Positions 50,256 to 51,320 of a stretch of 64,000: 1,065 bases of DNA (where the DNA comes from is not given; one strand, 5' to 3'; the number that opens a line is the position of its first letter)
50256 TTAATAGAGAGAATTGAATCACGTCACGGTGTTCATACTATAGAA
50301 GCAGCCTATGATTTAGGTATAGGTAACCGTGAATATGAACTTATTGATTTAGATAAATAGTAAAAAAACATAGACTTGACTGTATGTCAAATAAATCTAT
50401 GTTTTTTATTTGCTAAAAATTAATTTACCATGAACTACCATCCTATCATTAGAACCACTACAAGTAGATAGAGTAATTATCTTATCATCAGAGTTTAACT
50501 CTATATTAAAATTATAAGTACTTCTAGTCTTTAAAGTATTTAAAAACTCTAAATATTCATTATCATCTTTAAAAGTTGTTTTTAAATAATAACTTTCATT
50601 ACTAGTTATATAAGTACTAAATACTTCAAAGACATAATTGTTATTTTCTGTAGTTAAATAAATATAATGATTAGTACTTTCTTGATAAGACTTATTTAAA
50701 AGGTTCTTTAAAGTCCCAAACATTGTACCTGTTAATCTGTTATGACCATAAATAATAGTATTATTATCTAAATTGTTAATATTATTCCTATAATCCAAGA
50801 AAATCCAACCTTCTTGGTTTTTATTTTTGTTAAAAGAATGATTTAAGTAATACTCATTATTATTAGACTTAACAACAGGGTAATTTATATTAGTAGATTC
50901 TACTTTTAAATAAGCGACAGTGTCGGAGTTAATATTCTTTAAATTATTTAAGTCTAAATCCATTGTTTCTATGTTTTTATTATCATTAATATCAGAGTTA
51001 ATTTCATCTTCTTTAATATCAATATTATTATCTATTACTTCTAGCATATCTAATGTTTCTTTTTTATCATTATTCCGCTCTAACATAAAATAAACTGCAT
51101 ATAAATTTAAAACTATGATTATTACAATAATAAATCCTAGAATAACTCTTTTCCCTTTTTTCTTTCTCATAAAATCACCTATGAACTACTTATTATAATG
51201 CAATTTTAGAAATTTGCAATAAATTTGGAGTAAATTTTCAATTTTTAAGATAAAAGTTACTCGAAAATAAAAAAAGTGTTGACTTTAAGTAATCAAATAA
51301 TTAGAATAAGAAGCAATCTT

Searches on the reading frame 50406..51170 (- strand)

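Call 66: search_protein_families(library=pfam, proteins=[window:50406-51170:-], max_evalue=0.001)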
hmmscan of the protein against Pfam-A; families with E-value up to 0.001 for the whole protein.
window:50406-51170:- (254 aa): 1 family
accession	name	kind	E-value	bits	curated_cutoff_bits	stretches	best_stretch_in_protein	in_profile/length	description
PF04203.18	Sortase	-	8.3e-18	64.8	26.6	1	88-250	1-124/125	Sortase domain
